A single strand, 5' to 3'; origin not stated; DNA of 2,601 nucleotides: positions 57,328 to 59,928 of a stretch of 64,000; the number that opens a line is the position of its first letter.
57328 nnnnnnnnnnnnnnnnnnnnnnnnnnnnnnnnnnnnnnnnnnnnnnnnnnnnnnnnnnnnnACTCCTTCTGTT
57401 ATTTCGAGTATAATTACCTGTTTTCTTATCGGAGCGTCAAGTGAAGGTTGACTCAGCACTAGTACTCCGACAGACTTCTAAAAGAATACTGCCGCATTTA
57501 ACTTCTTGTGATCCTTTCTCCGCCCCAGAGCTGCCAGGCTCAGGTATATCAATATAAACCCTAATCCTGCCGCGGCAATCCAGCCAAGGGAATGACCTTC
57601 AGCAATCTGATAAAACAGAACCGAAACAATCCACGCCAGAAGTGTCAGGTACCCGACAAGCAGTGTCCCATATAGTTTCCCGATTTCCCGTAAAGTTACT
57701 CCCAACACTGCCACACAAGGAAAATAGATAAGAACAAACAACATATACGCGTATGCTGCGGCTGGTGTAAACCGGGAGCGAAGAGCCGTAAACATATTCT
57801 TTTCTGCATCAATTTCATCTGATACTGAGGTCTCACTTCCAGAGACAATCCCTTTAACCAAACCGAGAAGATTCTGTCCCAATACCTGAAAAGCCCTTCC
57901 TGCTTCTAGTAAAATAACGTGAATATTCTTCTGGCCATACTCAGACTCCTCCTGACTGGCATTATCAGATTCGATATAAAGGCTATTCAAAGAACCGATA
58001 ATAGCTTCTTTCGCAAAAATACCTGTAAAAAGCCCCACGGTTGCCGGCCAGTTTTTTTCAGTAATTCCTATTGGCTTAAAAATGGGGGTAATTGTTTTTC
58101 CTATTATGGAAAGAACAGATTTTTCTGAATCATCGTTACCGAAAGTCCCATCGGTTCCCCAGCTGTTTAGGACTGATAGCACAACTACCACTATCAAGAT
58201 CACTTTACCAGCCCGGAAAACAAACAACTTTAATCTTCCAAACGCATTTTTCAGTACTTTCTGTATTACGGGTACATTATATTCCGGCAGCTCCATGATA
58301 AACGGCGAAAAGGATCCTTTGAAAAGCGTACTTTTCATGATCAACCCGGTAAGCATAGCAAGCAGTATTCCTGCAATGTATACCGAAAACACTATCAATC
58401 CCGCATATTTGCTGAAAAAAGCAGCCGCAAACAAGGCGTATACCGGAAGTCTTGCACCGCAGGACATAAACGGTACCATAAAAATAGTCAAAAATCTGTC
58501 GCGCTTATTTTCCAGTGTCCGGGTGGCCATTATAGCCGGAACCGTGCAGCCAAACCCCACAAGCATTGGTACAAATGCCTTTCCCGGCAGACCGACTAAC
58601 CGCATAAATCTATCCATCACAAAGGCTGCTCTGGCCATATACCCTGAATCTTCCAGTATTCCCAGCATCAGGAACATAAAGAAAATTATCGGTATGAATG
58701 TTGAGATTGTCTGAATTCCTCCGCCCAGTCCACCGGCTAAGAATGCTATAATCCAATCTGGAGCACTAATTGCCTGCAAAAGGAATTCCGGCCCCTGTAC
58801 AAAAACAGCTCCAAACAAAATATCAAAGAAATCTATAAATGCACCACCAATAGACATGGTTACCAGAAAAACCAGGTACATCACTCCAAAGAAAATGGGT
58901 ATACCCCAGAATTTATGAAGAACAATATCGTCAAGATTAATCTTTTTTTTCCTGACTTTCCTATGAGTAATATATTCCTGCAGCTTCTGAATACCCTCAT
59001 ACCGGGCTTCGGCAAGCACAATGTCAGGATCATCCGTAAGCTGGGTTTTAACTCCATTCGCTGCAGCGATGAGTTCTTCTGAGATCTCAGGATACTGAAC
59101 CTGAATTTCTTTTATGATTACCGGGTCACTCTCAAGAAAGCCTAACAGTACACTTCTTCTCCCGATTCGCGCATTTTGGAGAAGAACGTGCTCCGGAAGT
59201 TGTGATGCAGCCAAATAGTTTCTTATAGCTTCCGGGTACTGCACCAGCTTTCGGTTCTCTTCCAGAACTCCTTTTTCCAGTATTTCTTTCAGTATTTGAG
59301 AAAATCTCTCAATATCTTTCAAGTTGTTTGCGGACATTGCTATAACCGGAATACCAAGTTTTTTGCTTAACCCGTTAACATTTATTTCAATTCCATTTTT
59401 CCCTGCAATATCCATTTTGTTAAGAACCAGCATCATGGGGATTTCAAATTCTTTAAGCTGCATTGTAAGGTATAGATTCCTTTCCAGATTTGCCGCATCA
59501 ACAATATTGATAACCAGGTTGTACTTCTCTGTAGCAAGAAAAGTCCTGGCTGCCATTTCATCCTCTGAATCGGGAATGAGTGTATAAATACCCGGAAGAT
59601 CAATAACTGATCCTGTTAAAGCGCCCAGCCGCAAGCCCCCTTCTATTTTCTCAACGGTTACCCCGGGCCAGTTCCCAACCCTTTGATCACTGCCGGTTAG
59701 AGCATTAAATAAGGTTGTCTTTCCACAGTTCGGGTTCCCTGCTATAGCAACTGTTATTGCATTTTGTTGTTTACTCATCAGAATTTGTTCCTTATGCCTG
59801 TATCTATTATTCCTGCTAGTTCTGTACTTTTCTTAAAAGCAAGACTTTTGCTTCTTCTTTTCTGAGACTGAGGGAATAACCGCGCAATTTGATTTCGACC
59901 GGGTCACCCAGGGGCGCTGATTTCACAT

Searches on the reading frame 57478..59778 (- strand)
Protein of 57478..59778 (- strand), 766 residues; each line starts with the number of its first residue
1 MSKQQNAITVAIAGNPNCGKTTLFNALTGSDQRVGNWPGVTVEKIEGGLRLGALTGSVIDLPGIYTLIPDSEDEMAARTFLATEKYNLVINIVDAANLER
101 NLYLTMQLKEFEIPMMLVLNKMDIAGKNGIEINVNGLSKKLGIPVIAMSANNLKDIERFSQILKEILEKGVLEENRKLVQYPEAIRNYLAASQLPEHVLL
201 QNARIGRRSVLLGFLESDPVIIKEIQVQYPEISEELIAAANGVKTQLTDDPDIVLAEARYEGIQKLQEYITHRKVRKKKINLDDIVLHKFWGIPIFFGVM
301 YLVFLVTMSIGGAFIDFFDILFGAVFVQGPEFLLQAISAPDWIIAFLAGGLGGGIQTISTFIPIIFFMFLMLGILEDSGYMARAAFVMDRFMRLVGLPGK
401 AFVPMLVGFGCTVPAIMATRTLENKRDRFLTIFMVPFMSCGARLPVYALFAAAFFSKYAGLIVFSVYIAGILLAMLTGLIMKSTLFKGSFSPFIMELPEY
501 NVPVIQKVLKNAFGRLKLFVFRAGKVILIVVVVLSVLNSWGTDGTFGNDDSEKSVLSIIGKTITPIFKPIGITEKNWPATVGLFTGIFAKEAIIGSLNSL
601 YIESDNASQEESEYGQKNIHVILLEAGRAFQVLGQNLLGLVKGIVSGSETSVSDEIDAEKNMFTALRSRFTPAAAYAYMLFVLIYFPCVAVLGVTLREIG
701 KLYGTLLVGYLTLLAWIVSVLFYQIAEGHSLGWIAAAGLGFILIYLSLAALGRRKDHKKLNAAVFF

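Call 45: search_protein_families(library=pfam, proteins=[window:57478-59778:-], max_evalue=0.0001)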
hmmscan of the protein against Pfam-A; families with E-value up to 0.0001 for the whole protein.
window:57478-59778:- (766 aa): 6 families
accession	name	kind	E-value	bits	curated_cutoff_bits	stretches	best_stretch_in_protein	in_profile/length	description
PF02421.24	FeoB_N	-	2.4e-60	203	27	1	9-160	2-153/156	Ferrous iron transport protein B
PF07670.19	Gate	-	9.8e-47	158.2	29.6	2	360-453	3-103/104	Nucleoside recognition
PF01926.29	MMR_HSR1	-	1e-21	77.6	21.9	1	9-121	1-113/113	50S ribosome-binding GTPase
PF07664.17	FeoB_C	-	2.5e-17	62.7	26.6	1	463-514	1-53/54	Ferrous iron transport protein B C terminus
PF17910.6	FeoB_Cyto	-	1.7e-07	32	23.4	1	193-266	15-84/90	FeoB cytosolic helical domain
PF03193.22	RsgA_GTPase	-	1.6e-05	25.2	30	0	97-165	41-106/174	RsgA GTPase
